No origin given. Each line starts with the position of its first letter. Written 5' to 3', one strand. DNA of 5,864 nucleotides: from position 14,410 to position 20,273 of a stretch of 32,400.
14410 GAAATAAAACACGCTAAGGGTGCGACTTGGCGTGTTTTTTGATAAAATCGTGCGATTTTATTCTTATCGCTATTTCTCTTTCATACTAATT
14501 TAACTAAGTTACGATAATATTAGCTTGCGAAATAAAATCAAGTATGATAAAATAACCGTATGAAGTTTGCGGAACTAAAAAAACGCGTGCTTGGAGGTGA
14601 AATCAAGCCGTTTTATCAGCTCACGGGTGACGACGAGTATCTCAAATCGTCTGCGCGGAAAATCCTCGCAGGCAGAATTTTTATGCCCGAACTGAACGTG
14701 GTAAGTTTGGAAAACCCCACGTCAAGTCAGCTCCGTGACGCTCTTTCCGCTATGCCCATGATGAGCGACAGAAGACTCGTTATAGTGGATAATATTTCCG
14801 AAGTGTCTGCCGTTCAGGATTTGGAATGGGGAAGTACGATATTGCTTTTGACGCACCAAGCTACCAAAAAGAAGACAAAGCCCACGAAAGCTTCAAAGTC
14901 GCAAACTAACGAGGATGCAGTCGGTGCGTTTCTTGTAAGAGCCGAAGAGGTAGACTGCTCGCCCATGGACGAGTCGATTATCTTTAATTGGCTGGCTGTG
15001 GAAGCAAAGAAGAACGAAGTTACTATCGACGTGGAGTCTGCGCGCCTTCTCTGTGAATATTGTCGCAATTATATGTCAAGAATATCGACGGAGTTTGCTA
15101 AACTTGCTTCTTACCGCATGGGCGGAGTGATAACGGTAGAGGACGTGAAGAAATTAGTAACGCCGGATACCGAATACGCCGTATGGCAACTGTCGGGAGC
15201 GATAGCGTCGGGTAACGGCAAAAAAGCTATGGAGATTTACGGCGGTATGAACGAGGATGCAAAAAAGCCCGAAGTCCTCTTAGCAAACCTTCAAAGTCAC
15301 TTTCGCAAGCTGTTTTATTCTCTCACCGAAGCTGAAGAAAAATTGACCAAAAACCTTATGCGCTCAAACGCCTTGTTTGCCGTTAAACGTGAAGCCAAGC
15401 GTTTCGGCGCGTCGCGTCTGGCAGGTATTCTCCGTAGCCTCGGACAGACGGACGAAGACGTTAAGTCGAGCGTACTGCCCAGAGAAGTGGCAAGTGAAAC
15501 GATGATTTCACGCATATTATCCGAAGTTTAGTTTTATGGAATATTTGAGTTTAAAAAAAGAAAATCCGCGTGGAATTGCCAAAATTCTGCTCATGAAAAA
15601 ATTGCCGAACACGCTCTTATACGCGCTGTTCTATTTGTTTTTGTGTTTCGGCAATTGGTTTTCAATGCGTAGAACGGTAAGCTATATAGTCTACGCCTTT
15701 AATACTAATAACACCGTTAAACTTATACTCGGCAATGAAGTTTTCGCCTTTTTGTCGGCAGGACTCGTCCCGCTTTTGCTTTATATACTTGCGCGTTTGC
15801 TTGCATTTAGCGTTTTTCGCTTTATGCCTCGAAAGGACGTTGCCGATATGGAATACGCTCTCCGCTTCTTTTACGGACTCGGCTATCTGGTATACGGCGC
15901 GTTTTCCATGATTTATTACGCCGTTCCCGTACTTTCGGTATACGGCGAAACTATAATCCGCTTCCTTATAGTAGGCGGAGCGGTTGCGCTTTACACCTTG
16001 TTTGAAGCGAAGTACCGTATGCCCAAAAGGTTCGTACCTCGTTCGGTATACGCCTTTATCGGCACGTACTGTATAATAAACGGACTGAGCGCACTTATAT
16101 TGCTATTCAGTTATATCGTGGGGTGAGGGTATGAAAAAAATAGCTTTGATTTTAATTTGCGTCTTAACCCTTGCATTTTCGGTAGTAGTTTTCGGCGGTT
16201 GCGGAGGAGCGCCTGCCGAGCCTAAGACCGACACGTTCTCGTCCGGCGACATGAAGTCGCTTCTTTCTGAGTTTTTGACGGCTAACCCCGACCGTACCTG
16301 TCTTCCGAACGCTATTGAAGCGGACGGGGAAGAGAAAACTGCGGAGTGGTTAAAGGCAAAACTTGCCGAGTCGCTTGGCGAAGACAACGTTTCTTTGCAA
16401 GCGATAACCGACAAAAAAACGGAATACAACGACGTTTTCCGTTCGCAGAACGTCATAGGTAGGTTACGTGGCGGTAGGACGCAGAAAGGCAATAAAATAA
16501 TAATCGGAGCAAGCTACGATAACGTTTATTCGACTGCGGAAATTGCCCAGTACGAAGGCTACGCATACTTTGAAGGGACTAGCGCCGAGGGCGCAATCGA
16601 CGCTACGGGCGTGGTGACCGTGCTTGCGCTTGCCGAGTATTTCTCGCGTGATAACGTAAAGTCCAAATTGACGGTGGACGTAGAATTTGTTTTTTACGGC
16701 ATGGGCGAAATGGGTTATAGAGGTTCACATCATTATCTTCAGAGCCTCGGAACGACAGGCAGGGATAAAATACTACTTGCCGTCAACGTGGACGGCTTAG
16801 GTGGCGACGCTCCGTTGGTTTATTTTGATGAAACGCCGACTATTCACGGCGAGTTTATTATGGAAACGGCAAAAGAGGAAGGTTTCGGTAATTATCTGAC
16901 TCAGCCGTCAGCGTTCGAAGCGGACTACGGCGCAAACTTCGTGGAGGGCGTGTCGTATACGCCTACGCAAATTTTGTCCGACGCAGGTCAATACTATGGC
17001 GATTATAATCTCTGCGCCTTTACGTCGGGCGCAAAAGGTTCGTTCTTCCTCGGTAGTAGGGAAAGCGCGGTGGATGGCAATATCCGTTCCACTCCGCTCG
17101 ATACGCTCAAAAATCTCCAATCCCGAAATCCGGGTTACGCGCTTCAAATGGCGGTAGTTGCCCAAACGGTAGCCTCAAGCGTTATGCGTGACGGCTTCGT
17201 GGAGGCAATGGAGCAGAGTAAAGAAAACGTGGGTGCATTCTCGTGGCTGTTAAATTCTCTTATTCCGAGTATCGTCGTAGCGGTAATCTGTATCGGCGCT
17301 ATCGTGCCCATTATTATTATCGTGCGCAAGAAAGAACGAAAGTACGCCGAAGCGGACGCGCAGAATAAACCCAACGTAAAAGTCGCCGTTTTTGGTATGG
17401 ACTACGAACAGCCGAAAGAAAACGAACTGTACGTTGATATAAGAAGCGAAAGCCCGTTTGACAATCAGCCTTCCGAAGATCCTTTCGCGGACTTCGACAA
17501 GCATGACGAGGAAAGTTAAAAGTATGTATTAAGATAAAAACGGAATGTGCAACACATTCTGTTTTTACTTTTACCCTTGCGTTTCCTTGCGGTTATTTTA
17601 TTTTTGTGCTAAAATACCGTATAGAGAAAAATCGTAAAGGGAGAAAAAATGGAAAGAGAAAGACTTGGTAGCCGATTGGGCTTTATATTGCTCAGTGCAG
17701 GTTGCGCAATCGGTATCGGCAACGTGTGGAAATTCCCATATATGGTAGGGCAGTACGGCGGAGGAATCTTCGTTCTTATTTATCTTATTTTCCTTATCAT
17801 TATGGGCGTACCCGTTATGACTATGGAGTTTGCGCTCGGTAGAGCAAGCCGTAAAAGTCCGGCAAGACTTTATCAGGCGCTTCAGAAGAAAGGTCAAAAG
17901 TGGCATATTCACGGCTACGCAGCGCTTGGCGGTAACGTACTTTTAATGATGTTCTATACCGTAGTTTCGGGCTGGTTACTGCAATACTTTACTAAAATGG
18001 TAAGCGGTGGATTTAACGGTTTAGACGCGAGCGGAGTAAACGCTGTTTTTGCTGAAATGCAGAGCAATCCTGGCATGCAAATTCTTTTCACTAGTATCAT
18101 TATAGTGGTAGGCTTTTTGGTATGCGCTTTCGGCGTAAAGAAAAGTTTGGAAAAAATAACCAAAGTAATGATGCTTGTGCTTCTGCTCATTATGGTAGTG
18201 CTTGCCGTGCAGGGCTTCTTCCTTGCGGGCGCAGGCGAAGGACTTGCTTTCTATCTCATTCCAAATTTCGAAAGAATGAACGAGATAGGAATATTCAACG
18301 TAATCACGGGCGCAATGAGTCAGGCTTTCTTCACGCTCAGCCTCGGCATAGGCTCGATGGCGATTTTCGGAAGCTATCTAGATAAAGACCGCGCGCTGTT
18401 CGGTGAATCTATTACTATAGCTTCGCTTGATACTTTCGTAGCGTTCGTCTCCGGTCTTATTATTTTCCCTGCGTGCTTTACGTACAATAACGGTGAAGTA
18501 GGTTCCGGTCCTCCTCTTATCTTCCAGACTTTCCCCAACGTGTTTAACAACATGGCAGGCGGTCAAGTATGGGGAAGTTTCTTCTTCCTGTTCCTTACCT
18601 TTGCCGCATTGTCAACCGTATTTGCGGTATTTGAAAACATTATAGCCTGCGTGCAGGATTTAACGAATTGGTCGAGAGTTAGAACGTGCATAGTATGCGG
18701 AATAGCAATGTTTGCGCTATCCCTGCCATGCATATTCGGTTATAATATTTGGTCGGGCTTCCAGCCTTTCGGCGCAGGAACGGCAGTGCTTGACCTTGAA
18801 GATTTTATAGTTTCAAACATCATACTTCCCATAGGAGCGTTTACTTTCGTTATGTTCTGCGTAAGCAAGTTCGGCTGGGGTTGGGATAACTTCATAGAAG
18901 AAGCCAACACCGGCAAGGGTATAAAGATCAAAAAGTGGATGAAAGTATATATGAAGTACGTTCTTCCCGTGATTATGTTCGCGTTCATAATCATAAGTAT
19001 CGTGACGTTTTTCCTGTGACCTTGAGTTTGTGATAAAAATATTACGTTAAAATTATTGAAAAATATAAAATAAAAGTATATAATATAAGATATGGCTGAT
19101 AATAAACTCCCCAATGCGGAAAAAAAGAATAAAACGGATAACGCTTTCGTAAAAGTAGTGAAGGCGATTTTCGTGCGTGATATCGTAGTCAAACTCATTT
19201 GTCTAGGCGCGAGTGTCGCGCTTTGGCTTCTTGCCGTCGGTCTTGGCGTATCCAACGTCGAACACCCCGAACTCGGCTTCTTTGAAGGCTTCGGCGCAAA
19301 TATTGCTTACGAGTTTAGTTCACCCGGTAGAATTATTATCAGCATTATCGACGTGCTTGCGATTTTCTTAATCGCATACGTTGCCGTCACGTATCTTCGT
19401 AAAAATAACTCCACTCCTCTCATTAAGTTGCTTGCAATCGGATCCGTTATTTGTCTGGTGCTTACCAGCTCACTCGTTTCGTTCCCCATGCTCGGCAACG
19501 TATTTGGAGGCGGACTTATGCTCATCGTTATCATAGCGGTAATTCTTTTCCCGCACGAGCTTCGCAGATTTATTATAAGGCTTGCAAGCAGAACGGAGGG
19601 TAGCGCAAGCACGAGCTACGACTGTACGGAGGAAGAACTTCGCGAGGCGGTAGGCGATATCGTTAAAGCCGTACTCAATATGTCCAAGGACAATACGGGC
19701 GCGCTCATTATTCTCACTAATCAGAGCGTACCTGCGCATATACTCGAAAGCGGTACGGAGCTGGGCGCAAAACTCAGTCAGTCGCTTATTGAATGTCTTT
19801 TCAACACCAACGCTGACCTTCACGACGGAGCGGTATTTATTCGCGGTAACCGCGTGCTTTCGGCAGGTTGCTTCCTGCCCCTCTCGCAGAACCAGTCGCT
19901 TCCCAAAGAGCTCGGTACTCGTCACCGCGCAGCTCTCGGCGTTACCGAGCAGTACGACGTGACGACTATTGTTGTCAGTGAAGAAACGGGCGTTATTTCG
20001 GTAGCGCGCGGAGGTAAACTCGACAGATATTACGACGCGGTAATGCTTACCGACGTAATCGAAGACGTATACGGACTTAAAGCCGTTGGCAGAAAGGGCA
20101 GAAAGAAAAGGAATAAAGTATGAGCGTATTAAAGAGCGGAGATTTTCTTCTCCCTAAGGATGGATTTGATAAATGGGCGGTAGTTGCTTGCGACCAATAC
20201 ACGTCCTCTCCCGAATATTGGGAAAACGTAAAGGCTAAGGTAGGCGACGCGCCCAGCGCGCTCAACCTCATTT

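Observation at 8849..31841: Recurrent promoter-to-start-codon geometry predicts leaderless mRNAs for at least six transcription units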

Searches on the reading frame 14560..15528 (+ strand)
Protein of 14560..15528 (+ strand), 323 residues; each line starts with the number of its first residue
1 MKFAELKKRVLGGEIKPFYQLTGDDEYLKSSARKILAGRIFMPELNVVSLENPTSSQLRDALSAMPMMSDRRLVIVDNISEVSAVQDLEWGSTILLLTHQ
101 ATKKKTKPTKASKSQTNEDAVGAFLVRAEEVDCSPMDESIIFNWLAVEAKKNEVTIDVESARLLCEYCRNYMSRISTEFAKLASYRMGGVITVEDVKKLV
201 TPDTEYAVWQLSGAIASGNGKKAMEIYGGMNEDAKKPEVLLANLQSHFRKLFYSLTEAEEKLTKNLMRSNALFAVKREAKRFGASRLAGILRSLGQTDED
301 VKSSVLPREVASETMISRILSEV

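Call 59: find_homologous_proteins(query=window:14560-15528:+, max_evalue=1e-10)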
Query window:14560-15528:+ (323 aa): 27 proteins with E <= 1e-10 among 3502 candidates.
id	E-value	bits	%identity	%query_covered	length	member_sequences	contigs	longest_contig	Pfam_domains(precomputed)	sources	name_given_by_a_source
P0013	7.5e-204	693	100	100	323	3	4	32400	PF21694.3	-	-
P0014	3.2e-101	357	53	100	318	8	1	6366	PF21694.3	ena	-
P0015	2.7e-100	353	52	100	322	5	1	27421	PF21694.3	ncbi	-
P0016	1.0e-99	352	50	100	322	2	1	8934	PF21694.3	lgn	-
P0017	2.6e-98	347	53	100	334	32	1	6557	PF21694.3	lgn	-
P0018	5.6e-98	346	54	100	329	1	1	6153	PF21694.3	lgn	-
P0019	7.5e-97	342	53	100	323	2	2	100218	PF21694.3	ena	-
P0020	3.6e-96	340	54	100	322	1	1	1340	PF21694.3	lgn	-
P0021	1.4e-94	335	53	100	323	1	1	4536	PF21694.3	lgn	-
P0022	2.2e-93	331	52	100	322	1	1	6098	PF21694.3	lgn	-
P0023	3.0e-93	330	50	100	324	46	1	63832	PF21694.3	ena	-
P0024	4.3e-93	330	52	100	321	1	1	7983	PF21694.3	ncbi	-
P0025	7.3e-91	322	52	94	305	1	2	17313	PF21694.3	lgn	-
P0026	4.1e-86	307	53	95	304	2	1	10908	PF21694.3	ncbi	-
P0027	7.4e-85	303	48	100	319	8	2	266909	PF21694.3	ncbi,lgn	-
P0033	1.2e-70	256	43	98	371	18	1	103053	PF21694.3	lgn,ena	-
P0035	1.3e-68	249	42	98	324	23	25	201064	PF21694.3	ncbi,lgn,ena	-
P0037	1.6e-30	124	32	99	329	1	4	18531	PF06144.20,PF21694.3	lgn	-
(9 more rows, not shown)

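Call 60: find_encoding_contigs(protein=P0027, flank=10000, max_places=1)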
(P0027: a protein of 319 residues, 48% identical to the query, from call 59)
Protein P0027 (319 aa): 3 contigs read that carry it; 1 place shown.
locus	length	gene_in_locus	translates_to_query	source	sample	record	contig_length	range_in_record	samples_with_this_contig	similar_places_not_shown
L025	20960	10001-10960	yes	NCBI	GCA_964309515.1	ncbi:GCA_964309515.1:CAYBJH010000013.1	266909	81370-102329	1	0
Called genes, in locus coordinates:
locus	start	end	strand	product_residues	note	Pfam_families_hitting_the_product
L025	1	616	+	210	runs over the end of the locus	PF00702:Hydrolase, PF12710:HAD, PF13344:Hydrolase_6 (faint), PF13419:HAD_2, PF13242:Hydrolase_like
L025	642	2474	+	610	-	PF00009:GTP_EFTU, PF01926:MMR_HSR1 (faint), PF22042:EF-G_D2, PF03144:GTP_EFTU_D2, PF00679:EFG_C, PF21018:BipA_C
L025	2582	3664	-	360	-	PF03033:Glyco_transf_28, PF04101:Glyco_tran_28_C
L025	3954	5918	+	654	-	PF02518:HATPase_c, PF00204:DNA_gyraseB, PF01751:Toprim, PF00986:DNA_gyraseB_C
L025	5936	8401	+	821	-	PF00521:DNA_topoisoIV, PF03989:DNA_gyraseA_C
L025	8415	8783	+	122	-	PF01022:HTH_5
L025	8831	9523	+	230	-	PF04239:DUF421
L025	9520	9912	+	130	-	-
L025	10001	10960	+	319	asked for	PF21694:DNA_pol3_delta_C (weak)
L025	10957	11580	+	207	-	-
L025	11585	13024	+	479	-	PF04389:Peptidase_M28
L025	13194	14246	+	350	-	PF02457:DAC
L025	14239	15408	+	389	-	PF06245:DUF1015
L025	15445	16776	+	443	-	PF00696:AA_kinase, PF13840:ACT_7 (faint), PF01842:ACT (weak), PF22468:ACT_9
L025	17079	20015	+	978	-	PF01915:Glyco_hydro_3_C, PF00933:Glyco_hydro_3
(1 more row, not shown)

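Call 61: find_encoding_contigs(protein=P0035, flank=10000, max_places=1)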
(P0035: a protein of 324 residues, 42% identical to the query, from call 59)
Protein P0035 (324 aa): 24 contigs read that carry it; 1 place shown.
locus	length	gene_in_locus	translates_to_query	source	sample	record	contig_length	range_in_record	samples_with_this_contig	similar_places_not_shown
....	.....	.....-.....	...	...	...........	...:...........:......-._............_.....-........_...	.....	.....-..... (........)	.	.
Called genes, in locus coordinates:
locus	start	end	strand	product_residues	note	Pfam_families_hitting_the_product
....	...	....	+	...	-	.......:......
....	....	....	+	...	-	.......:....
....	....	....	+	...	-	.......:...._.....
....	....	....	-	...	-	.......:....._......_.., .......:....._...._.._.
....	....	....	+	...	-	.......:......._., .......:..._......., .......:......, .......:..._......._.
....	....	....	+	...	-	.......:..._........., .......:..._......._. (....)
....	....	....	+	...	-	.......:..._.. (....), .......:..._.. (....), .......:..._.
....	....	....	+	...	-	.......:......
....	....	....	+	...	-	-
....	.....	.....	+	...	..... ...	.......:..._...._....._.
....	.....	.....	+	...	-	-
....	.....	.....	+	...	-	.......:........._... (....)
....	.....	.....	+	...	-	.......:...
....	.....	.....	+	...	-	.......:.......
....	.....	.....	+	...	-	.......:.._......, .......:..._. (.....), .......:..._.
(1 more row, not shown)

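Call 62: find_encoding_contigs(protein=P0033, flank=10000, max_places=1)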
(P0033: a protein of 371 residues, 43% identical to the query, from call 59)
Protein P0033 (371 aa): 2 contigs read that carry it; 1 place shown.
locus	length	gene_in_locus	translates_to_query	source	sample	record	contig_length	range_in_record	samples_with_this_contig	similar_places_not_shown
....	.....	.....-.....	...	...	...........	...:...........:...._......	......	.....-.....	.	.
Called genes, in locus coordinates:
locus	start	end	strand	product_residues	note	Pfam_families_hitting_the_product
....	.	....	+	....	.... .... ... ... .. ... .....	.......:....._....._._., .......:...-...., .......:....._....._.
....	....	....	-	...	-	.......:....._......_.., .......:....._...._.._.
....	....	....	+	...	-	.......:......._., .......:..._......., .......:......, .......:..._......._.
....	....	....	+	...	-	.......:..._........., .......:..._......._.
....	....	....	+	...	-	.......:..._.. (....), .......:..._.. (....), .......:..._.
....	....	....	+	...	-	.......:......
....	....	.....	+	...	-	-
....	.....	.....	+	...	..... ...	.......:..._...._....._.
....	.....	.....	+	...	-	-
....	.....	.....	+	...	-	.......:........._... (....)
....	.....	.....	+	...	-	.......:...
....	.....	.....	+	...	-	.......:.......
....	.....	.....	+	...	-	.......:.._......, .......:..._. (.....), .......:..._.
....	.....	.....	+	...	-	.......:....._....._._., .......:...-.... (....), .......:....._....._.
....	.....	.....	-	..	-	-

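Call 63: find_encoding_contigs(protein=P0037, flank=10000, max_places=1)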
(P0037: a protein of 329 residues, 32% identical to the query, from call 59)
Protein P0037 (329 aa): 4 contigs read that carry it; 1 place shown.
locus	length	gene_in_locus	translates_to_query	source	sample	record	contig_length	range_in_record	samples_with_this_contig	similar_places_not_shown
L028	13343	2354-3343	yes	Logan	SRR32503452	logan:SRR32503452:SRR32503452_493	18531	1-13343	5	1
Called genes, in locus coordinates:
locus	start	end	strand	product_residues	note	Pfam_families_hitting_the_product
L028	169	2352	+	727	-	PF03772:Competence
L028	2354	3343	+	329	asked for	PF06144:DNA_pol3_delta, PF21694:DNA_pol3_delta_C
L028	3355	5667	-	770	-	PF19732:SpoIIE_N, PF07228:SpoIIE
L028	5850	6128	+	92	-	PF07873:YabP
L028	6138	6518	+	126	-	PF09578:Spore_YabQ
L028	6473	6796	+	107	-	-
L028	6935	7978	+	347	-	-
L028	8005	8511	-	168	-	PF01281:Ribosomal_L9_N, PF03948:Ribosomal_L9_C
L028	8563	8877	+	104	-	PF07561:DUF1540 (faint)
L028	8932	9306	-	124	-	PF16320:Ribosomal_L12_N, PF00542:Ribosomal_L12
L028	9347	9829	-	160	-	PF00466:Ribosomal_L10, PF27436:RL10_C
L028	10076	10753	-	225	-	PF00687:Ribosomal_L1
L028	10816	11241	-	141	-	PF03946:Ribosomal_L11_N, PF00298:Ribosomal_L11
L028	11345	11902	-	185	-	PF02357:NusG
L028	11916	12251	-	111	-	PF00584:SecE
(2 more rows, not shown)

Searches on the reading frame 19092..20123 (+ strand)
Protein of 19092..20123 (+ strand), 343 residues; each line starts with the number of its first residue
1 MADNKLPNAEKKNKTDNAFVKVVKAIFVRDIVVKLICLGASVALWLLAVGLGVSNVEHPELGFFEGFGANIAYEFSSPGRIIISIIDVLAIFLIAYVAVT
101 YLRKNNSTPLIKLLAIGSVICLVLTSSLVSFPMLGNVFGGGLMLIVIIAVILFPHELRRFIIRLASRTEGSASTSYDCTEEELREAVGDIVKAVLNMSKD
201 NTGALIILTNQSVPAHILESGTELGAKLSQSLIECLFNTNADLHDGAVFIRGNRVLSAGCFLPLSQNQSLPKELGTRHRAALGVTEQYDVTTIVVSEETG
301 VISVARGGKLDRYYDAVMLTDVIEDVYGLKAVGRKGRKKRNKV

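Call 5: find_encoding_contigs(protein=window:19092-20123:+, flank=10000, max_places=6)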
Protein window:19092-20123:+ (343 aa): 4 contigs read that carry it; 4 places shown.
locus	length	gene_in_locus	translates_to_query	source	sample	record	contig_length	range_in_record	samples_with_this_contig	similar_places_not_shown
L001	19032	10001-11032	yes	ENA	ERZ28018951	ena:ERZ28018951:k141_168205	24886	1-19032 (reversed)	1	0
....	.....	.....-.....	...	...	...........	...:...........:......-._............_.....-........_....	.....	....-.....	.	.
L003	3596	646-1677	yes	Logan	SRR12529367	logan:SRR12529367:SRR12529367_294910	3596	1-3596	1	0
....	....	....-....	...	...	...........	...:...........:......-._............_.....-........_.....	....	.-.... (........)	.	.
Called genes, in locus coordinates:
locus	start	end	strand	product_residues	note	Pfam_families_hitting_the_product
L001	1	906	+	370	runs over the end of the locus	PF01546:Peptidase_M20, PF07687:M20_dimer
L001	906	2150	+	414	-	-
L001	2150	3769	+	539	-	PF07719:TPR_2 (faint), PF13428:TPR_14 (faint), PF14559:TPR_19 (faint)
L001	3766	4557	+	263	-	-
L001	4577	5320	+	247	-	-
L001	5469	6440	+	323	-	PF21694:DNA_pol3_delta_C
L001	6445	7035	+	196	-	-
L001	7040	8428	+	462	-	PF04389:Peptidase_M28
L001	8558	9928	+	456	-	PF00209:SNF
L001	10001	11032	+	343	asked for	PF02457:DAC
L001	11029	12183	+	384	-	PF06245:DUF1015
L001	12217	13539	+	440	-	PF00696:AA_kinase, PF13840:ACT_7, PF01842:ACT (weak), PF22468:ACT_9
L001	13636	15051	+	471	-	PF03323:GerA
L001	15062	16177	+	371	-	PF03845:Spore_permease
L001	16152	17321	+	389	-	PF25198:Spore_GerAC_N, PF05504:Spore_GerAC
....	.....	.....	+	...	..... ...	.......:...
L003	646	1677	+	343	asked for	PF02457:DAC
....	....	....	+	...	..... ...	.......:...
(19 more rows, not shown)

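Call 10: find_related_loci(query=window:19092-20123:+, collection=genome_contigs, flank=10000)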
Query window:19092-20123:+ (343 aa) in genome_contigs; peptide patterns used: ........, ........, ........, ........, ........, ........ (x = any residue, [..] = any of these).
125 stretches matched a pattern; 6 encode a relative of the query (tblastn E <= 1e-3); 6 distinct loci.
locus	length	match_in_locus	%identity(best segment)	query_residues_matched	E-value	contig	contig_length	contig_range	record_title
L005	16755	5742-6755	68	1-331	1e-152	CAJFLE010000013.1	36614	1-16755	Candidatus Protoclostridium gallicola isolate Chicken_24_mag_120 genome assembly, contig: MAGpy_11413_24_idba_bin_120_fa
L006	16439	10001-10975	69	11-333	3e-147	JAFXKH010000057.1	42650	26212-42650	MAG: Clostridia bacterium isolate RGIG6492 Sheep_Rectum.Co__c2952345, whole genome shotgun sequence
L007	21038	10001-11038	65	1-342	4e-144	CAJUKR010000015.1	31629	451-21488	MAG TPA_asm: uncultured Christensenellaceae bacterium isolate MGBC160026 genome assembly, contig: MGBC160026.15, whole g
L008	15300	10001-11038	66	1-342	2e-143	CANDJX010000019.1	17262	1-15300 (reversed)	MAG TPA_asm: uncultured Clostridia bacterium isolate ERR6760060_bin.26_metawrap_v1.3_MAG genome assembly, contig: ERZ128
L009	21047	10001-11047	59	9-343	6e-134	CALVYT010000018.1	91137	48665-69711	MAG: uncultured Clostridia bacterium isolate E03__bin49 genome assembly, contig: E03__k127_2257550, whole genome shotgun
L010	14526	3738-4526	52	81-337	1e-80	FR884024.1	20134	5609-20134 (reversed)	Firmicutes bacterium CAG:552 genomic scaffold, scf60, whole genome shotgun sequence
